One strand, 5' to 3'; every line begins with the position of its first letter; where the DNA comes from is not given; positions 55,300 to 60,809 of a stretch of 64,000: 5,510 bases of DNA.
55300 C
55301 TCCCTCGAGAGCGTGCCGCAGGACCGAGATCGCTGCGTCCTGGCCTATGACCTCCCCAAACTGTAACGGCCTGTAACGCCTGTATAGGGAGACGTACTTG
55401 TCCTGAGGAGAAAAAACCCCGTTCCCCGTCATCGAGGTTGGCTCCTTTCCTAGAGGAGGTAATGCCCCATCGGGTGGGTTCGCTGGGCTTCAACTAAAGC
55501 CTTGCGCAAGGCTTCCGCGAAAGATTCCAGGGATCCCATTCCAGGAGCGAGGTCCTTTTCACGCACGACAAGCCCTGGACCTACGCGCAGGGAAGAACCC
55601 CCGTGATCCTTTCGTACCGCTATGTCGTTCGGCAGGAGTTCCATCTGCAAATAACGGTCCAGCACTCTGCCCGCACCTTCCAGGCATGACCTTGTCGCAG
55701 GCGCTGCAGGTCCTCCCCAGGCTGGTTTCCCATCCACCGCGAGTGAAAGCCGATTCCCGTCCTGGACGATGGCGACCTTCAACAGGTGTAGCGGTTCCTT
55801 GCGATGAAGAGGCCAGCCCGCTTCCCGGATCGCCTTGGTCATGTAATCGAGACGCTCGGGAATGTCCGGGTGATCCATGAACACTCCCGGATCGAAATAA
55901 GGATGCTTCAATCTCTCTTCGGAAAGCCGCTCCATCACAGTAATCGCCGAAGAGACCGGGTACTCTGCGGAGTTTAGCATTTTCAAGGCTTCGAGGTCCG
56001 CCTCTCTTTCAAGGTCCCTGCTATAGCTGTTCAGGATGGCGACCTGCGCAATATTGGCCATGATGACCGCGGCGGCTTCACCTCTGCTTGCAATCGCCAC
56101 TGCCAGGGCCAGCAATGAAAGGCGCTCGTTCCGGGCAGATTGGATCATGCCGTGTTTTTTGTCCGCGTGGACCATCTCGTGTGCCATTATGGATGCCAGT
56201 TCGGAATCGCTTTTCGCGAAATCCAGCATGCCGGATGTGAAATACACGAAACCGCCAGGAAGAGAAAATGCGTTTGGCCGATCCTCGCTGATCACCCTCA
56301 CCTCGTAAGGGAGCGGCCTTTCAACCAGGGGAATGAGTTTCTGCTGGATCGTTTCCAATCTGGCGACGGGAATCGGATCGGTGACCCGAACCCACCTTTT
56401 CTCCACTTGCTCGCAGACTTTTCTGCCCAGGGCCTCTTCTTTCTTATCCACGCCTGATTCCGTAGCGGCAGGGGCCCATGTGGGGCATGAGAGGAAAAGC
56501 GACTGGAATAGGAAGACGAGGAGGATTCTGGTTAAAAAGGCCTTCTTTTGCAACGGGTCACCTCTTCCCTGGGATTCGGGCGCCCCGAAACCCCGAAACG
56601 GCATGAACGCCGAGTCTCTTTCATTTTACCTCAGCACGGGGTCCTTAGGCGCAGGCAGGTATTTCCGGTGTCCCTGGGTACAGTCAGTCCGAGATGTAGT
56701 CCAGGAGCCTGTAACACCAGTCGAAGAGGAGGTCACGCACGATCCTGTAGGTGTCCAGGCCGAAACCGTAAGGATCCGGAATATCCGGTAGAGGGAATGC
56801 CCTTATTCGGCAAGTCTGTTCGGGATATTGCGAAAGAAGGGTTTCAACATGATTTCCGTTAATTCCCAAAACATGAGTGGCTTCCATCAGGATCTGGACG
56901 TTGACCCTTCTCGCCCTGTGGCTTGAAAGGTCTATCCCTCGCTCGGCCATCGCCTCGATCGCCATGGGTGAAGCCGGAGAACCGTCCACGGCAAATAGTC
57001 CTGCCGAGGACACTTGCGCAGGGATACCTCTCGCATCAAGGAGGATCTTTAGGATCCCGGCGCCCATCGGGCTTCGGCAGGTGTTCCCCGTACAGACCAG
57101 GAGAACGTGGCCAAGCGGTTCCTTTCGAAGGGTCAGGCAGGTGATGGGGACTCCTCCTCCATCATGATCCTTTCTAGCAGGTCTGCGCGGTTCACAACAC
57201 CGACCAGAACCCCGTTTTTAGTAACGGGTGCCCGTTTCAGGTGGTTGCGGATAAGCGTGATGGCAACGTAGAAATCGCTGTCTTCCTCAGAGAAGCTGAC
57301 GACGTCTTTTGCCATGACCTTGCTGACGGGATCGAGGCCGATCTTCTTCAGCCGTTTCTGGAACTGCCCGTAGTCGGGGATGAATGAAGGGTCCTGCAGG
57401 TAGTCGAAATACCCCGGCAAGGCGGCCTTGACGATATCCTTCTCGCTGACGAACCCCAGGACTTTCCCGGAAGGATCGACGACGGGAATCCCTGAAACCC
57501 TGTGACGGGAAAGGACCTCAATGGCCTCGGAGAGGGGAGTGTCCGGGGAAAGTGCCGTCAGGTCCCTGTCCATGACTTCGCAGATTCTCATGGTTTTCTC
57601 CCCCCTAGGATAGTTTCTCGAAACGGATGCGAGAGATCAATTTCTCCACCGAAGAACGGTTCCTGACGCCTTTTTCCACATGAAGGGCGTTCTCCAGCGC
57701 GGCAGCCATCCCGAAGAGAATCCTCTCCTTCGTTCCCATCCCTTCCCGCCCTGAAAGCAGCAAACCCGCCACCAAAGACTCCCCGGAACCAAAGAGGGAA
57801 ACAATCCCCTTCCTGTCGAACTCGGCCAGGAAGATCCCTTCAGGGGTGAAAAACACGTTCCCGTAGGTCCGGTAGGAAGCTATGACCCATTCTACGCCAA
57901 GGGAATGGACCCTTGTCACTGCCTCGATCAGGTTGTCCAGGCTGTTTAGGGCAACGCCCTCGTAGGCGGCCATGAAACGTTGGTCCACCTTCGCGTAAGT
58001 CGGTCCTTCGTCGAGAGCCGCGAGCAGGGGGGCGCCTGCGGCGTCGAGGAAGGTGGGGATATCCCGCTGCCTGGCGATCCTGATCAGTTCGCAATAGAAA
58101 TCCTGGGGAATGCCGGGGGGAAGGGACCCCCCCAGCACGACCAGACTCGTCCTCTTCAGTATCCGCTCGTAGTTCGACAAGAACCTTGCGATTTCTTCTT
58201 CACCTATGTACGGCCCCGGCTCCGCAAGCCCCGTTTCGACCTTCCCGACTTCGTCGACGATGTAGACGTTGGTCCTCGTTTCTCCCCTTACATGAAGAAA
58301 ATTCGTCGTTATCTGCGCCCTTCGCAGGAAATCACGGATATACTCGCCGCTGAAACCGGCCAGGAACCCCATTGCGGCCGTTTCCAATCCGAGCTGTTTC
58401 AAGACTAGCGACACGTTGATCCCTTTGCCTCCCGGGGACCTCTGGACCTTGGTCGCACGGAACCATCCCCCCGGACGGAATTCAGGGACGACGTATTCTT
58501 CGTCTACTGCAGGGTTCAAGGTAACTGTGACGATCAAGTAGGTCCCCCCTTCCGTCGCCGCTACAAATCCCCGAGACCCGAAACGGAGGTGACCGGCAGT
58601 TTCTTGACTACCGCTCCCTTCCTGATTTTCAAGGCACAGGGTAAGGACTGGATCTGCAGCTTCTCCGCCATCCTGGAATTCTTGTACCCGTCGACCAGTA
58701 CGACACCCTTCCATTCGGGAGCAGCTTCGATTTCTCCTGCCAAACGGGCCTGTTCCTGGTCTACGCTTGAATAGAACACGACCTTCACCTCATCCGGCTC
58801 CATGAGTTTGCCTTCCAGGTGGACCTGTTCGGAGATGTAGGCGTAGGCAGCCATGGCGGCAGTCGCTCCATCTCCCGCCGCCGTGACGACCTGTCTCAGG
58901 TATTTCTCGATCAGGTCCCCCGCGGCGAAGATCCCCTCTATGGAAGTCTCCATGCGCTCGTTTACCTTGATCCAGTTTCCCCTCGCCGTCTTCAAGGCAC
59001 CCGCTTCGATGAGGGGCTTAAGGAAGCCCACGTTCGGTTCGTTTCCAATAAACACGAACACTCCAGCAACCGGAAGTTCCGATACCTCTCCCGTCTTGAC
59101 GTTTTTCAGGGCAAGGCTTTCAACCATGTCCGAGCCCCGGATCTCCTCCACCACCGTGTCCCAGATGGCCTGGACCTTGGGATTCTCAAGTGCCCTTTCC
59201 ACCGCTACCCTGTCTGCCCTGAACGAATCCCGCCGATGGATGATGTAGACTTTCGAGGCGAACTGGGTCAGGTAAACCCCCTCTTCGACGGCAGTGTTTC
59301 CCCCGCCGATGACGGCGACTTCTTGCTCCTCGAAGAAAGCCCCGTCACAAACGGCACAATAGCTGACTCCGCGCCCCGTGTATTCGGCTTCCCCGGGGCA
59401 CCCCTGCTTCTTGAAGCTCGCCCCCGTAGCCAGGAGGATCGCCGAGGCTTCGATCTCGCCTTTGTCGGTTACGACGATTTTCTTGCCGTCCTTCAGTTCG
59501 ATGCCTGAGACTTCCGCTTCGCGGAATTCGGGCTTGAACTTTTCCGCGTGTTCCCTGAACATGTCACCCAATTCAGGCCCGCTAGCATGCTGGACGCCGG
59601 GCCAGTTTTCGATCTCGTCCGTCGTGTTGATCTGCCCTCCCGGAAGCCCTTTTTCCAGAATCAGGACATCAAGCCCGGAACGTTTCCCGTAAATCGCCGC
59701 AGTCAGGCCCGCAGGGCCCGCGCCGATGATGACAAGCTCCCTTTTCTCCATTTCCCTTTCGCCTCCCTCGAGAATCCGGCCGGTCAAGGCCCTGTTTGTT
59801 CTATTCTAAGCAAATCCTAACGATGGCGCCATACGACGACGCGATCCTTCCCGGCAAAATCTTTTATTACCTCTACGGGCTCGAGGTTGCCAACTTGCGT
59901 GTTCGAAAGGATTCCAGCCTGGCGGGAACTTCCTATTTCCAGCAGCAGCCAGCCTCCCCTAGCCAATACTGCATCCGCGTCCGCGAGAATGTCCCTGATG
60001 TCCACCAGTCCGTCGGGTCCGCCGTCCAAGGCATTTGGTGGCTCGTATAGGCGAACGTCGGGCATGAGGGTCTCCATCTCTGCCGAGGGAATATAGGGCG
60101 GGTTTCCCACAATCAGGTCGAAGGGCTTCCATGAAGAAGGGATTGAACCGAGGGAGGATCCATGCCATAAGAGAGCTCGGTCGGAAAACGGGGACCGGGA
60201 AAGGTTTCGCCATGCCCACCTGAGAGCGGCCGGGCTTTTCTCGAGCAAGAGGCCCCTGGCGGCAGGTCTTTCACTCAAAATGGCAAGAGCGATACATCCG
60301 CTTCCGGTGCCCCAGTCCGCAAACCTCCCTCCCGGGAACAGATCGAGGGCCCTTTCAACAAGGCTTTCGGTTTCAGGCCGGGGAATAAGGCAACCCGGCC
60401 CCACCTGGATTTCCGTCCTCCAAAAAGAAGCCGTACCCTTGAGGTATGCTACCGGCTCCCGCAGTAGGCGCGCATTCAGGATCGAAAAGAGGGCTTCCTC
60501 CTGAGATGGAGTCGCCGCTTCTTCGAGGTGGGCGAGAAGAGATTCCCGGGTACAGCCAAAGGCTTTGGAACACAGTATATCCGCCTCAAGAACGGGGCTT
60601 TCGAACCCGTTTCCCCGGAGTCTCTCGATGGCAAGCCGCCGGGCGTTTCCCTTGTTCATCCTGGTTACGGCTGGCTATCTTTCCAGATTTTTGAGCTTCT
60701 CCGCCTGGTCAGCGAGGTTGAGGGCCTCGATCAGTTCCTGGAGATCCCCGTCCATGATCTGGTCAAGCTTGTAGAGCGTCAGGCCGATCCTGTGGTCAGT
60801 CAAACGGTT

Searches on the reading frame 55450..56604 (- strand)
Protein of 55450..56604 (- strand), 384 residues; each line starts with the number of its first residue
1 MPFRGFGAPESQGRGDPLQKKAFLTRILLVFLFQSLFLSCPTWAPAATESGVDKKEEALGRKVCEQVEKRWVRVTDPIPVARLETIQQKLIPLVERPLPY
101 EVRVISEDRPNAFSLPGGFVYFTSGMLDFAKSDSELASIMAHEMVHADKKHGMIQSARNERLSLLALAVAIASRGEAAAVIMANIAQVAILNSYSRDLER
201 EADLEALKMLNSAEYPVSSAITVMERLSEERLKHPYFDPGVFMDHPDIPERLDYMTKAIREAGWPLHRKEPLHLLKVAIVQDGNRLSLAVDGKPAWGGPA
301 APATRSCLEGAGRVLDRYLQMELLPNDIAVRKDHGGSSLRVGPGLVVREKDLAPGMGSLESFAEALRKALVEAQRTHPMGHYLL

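Call 11: search_protein_families(library=pfam, proteins=[window:55450-56604:-], max_evalue=0.00001)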
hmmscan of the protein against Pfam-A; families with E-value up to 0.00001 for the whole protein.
window:55450-56604:- (384 aa): 1 family
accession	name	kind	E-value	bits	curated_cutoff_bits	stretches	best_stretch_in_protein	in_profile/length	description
PF01435.24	Peptidase_M48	-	1.1e-27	97.6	20.3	1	81-255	5-182/186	Peptidase family M48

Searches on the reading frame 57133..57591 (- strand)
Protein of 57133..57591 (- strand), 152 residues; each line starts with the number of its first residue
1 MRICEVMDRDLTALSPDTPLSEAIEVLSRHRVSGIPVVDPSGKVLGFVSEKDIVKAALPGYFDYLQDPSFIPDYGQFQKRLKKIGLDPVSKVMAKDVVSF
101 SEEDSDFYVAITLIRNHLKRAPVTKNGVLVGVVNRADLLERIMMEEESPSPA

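Call 11: search_protein_families(library=pfam, proteins=[window:57133-57591:-], max_evalue=0.00001)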
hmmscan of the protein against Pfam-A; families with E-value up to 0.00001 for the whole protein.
window:57133-57591:- (152 aa): 1 family
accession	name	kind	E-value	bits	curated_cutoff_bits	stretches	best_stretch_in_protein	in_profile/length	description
PF00571.33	CBS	-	2.8e-27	95.2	24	2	5-57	3-55/57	CBS domain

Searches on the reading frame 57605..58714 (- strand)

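Call 11: search_protein_families(library=pfam, proteins=[window:57605-58714:-], max_evalue=0.00001)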
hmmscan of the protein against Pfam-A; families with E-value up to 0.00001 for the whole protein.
window:57605-58714:- (369 aa): 1 family
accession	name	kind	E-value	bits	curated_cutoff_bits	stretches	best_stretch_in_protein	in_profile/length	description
PF00294.29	PfkB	-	4.1e-33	115.4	25.8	1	84-339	26-286/302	pfkB family carbohydrate kinase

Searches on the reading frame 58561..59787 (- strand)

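Call 11: search_protein_families(library=pfam, proteins=[window:58561-59787:-], max_evalue=0.00001)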
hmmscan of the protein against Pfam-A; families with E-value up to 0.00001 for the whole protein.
window:58561-59787:- (408 aa): 8 families
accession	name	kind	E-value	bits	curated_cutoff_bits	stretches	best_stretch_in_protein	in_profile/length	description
PF07992.20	Pyr_redox_2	-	3.1e-54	184.8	26.1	1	17-307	2-291/291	Pyridine nucleotide-disulphide oxidoreductase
PF13738.12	Pyr_redox_3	-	6.6e-26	91.7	30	2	65-290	75-305/305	Pyridine nucleotide-disulphide oxidoreductase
PF00070.33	Pyr_redox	-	1.1e-14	55.1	22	1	157-228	2-80/82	Pyridine nucleotide-disulphide oxidoreductase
PF01266.30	DAO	-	7.1e-10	39.4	27.9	0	18-51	2-37/353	FAD dependent oxidoreductase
PF00890.30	FAD_binding_2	-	4.2e-08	33.2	20.4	0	18-51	2-36/414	FAD binding domain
PF13450.12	NAD_binding_8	-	8.5e-08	32.8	21.9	1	20-72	1-50/68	NAD(P)-binding Rossmann-like domain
PF03486.20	HI0933_like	-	1e-07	32.1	50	0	17-47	2-32/244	HI0933-like protein Rossmann domain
PF01946.23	Thi4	-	4.4e-06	26.5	26.2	0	15-51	17-55/235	Thi4 family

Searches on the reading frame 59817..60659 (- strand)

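Call 11: search_protein_families(library=pfam, proteins=[window:59817-60659:-], max_evalue=0.00001)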
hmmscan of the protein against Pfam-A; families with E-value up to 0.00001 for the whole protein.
window:59817-60659:- (280 aa): 2 families
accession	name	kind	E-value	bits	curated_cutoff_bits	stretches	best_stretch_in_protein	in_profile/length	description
PF17827.6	PrmC_N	-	1.2e-15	58.2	23.4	1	6-75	2-71/71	PrmC N-terminal domain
PF05175.20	MTS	-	2.2e-07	31.1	23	1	109-192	31-111/170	Methyltransferase small domain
